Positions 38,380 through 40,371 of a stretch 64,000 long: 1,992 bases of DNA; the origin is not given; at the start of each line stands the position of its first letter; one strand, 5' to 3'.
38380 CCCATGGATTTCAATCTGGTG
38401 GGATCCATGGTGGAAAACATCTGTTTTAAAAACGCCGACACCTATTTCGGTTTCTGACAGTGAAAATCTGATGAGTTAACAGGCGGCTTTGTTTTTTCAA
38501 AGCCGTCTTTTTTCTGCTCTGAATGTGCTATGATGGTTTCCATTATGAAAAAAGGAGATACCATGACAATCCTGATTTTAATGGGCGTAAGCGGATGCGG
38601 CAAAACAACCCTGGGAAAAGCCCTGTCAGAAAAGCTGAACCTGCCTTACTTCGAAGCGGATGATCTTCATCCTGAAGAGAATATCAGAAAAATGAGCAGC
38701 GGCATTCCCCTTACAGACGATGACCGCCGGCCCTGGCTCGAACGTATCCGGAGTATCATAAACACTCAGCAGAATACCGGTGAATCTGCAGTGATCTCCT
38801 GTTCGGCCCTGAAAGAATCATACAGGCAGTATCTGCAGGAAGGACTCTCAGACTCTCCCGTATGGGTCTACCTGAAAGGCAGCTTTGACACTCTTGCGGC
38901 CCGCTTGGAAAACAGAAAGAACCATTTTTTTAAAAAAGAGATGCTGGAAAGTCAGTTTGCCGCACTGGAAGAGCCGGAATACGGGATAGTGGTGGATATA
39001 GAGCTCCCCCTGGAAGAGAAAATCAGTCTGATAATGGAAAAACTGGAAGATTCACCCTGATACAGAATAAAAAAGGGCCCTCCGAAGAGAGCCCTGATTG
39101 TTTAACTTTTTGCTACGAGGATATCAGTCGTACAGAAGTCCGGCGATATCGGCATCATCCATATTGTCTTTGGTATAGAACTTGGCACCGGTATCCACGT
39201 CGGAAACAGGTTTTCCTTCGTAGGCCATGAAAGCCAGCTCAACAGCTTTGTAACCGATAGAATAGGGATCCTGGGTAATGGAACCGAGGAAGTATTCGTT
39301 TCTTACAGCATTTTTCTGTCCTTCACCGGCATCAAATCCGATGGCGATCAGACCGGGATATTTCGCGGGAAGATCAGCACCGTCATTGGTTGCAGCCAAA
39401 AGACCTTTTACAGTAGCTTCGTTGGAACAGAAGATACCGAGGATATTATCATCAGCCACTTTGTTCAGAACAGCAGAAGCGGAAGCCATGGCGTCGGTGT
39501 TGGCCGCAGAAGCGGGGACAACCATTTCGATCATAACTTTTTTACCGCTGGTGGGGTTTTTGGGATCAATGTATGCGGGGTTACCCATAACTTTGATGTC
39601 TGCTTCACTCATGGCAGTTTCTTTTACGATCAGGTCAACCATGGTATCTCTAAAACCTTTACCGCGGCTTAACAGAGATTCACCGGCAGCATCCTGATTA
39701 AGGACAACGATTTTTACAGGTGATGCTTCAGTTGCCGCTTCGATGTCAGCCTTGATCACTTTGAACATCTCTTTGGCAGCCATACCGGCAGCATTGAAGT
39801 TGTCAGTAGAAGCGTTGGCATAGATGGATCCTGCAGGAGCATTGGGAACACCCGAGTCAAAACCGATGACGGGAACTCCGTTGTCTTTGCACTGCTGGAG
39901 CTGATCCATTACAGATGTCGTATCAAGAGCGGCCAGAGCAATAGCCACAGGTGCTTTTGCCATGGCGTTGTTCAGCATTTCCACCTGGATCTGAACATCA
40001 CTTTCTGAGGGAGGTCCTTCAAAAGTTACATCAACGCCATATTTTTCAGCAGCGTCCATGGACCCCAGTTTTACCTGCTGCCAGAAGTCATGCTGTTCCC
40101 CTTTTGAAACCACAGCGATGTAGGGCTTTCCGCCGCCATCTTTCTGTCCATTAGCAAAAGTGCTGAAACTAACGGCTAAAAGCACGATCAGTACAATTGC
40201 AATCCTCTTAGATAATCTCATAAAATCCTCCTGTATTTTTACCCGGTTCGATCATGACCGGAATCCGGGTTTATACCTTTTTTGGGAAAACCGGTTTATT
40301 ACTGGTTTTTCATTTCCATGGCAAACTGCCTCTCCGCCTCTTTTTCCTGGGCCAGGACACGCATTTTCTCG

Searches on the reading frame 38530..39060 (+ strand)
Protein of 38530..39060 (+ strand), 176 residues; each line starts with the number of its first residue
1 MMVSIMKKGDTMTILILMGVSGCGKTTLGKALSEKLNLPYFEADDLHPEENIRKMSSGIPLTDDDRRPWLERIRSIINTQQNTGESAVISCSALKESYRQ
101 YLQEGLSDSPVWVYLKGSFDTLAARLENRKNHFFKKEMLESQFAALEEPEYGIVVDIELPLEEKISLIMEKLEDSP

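Call 61: search_protein_families(library=pfam, proteins=[window:38530-39060:+], max_evalue=1e-8)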
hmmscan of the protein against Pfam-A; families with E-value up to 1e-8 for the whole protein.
window:38530-39060:+ (176 aa): 2 families
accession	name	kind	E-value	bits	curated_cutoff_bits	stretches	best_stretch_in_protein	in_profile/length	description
PF01202.28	SKI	-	2e-12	48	22.1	1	22-140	2-118/159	Shikimate kinase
PF13238.12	AAA_18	-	2.5e-11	44.6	29.4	1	16-135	2-117/128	AAA domain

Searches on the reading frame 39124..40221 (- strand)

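Call 61: search_protein_families(library=pfam, proteins=[window:39124-40221:-], max_evalue=1e-8)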
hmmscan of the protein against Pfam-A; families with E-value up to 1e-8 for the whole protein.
window:39124-40221:- (365 aa): 1 family
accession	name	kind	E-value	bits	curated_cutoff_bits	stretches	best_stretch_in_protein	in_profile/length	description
PF13407.12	Peripla_BP_4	-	2.5e-37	129.3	35.1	1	35-337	1-257/258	Periplasmic binding protein domain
